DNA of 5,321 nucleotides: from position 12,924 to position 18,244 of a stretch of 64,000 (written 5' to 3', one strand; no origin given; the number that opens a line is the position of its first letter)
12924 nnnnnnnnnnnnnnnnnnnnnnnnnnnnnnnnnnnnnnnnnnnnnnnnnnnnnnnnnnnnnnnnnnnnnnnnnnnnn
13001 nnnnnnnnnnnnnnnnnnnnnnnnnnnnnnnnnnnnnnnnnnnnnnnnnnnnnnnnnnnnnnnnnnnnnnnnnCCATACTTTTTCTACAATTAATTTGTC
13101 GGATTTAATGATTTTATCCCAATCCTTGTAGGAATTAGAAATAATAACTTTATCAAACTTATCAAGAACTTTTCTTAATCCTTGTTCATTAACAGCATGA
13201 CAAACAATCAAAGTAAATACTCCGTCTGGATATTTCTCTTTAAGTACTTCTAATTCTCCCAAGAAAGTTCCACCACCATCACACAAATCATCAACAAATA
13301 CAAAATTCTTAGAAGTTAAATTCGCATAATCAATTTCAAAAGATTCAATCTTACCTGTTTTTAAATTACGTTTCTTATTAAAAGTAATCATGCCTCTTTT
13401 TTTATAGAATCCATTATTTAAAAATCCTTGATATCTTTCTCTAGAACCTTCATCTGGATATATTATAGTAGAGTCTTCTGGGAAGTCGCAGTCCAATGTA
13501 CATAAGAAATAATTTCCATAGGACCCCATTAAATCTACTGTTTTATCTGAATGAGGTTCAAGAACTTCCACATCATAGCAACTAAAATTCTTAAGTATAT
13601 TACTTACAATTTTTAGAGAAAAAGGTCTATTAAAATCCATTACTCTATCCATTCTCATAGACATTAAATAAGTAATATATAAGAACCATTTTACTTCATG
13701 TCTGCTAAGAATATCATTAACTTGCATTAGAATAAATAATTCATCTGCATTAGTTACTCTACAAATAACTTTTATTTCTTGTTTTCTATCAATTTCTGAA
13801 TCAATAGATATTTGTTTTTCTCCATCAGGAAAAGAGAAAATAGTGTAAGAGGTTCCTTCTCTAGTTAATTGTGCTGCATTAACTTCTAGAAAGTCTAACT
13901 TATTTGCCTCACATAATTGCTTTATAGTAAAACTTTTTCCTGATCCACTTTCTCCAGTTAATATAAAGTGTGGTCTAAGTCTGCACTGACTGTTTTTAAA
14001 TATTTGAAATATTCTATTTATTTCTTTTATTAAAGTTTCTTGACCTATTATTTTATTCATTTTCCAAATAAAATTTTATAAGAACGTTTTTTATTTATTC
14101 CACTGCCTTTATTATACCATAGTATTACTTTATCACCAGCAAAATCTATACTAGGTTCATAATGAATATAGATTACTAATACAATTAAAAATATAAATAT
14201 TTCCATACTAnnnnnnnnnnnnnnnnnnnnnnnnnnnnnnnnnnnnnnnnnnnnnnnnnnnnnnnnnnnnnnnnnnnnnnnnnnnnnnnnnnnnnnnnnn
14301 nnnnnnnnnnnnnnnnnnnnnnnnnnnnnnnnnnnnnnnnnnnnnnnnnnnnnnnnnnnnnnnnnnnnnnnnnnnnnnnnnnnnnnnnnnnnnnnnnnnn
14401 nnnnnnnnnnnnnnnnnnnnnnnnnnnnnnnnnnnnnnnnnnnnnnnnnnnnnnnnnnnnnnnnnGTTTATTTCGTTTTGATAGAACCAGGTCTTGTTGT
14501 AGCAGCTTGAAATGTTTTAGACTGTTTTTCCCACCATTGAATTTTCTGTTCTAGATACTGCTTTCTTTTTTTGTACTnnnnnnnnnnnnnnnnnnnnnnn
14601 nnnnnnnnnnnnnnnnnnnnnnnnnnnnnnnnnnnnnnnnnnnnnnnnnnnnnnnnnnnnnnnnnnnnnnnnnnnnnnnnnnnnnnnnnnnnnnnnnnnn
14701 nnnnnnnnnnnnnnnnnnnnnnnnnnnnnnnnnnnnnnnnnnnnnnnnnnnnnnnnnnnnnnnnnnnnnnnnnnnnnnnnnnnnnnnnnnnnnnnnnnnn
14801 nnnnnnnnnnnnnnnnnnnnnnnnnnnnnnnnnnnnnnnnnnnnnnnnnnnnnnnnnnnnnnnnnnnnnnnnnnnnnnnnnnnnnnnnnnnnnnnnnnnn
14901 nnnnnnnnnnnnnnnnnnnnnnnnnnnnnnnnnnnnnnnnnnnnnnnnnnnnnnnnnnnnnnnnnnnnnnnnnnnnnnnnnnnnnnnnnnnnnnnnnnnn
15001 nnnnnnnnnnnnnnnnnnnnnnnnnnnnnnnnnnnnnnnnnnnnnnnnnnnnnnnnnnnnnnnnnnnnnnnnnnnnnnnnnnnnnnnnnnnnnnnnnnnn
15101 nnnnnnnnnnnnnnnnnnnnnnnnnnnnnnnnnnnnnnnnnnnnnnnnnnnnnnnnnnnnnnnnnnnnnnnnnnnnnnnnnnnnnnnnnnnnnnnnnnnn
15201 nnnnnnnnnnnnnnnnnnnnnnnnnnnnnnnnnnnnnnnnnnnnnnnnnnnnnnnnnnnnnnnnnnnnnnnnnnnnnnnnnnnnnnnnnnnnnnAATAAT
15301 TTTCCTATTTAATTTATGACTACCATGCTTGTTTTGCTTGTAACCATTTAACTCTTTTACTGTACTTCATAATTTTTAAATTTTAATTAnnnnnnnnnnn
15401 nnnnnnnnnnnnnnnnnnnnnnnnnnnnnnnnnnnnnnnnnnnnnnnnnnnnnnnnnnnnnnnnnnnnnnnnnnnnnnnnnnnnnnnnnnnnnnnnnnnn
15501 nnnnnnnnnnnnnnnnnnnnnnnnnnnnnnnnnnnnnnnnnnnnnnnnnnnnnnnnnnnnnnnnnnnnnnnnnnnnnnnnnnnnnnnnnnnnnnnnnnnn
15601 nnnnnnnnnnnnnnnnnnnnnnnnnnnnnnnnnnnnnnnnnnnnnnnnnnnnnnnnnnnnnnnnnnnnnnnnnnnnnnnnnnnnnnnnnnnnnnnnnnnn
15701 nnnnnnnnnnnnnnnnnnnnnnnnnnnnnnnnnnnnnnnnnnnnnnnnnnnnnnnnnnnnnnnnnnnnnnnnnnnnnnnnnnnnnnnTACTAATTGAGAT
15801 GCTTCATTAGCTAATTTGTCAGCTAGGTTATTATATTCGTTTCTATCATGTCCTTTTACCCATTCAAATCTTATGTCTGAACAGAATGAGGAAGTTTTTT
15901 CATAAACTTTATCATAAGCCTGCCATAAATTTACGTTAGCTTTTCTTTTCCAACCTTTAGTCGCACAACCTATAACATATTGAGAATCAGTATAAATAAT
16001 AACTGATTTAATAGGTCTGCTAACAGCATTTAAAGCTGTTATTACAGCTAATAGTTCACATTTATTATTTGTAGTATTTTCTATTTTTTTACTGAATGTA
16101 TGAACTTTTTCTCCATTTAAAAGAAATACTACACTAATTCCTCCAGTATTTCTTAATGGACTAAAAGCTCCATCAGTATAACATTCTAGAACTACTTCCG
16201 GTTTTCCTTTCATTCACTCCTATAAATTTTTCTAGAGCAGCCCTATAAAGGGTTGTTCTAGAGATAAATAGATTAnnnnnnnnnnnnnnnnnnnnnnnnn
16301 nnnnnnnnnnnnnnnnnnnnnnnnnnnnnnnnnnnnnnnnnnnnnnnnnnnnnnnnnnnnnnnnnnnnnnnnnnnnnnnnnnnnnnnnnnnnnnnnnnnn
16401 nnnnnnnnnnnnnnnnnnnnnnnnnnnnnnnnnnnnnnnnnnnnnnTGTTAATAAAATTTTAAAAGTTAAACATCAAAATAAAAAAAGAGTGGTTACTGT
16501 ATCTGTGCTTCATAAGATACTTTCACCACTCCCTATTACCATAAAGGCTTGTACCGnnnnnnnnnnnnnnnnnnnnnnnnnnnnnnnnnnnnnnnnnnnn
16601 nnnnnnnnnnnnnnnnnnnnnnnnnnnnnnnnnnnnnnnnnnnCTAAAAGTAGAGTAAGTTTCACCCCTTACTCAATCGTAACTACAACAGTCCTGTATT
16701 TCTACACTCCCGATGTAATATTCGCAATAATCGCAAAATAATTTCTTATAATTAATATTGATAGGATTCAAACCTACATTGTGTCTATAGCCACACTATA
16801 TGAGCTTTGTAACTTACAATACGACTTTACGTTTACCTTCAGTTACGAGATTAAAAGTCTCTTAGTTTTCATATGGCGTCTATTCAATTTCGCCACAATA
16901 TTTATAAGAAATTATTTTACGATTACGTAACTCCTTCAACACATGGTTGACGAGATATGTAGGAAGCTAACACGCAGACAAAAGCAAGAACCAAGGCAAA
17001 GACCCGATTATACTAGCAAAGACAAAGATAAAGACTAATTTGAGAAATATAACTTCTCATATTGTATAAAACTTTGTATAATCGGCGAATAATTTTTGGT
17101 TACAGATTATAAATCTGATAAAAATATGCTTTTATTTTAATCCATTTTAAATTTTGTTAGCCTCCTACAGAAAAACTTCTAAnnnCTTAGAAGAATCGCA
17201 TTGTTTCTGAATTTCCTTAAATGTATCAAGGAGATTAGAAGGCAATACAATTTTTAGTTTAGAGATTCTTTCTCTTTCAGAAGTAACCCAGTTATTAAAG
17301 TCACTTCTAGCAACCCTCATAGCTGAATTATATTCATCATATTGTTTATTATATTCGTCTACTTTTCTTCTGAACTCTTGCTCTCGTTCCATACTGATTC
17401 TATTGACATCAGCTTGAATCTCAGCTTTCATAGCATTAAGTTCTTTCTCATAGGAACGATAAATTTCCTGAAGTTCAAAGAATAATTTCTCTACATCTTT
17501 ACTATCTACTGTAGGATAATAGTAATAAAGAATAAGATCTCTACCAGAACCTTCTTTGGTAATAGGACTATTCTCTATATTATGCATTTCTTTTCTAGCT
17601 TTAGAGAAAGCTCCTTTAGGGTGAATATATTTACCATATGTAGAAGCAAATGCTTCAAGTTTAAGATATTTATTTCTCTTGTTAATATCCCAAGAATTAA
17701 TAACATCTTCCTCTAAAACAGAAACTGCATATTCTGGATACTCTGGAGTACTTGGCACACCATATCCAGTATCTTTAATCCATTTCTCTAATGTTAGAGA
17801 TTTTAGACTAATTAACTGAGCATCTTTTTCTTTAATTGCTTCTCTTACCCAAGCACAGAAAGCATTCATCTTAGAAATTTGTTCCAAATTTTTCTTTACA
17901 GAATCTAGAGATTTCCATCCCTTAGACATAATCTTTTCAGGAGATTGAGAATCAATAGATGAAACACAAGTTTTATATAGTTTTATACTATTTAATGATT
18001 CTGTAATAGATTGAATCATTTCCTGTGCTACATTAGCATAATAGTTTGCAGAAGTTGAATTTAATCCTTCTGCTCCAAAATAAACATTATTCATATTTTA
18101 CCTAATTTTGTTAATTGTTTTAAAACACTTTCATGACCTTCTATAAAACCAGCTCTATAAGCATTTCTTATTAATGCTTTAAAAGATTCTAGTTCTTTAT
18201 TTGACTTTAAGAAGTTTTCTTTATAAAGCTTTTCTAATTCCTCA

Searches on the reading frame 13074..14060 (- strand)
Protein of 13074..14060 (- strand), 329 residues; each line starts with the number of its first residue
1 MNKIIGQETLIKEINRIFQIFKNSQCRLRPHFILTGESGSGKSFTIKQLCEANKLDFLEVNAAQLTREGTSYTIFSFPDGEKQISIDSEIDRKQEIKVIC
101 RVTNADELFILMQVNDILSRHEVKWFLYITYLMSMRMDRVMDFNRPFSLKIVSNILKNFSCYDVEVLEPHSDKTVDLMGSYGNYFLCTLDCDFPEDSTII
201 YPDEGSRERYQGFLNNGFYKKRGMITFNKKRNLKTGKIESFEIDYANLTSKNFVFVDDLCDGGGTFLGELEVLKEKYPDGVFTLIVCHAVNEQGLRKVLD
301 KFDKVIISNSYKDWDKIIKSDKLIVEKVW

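Call 55: search_protein_families(library=pfam, max_evalue=0.001, proteins=[window:13074-14060:-])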
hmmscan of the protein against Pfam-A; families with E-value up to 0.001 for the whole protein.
window:13074-14060:- (329 aa): 4 families
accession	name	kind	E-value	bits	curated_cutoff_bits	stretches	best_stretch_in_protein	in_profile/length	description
PF00156.33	Pribosyltran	-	2.3e-05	24.2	26.3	1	228-318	64-150/158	Phosphoribosyl transferase domain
PF24390.1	PRTase-CE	-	3.3e-05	24.3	27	1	227-311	83-169/253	PRTase-CE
PF13191.12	AAA_16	-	3.9e-05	24.7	32.6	1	4-72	2-66/167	AAA ATPase domain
PF13401.12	AAA_22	-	0.00088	20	27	0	30-66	6-45/130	AAA domain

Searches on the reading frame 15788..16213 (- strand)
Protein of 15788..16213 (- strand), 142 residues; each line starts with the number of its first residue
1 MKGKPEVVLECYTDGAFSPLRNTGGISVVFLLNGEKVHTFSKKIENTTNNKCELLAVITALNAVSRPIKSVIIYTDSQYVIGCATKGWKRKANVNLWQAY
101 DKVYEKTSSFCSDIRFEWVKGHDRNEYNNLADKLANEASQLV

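Call 54: search_protein_families(library=pfam, max_evalue=0.001, proteins=[window:15788-16213:-])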
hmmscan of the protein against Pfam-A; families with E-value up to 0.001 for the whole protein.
window:15788-16213:- (142 aa): 2 families
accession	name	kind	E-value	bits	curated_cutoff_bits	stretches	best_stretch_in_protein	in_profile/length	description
PF00075.30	RNase_H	-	1.2e-26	94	25.8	1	10-139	5-140/141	RNase H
PF13456.12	RVT_3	-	4.4e-09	36.8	21.6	1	13-138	2-123/123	Reverse transcriptase-like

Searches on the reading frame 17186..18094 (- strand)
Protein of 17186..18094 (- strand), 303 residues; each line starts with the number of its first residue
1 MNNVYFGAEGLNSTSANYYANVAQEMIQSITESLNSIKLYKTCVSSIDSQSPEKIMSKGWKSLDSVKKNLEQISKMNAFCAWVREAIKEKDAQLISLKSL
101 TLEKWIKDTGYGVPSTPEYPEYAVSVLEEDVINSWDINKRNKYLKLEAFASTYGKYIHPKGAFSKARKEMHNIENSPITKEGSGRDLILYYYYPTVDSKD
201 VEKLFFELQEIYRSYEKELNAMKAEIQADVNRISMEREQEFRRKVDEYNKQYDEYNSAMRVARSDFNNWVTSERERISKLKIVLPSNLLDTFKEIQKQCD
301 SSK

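Call 55: search_protein_families(library=pfam, max_evalue=0.001, proteins=[window:17186-18094:-])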
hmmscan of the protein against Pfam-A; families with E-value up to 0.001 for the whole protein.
window:17186-18094:- (303 aa): 1 family
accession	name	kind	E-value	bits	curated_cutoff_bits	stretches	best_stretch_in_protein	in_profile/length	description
PF03938.19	OmpH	-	0.00041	21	32.4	0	199-267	22-93/141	Outer membrane protein (OmpH-like)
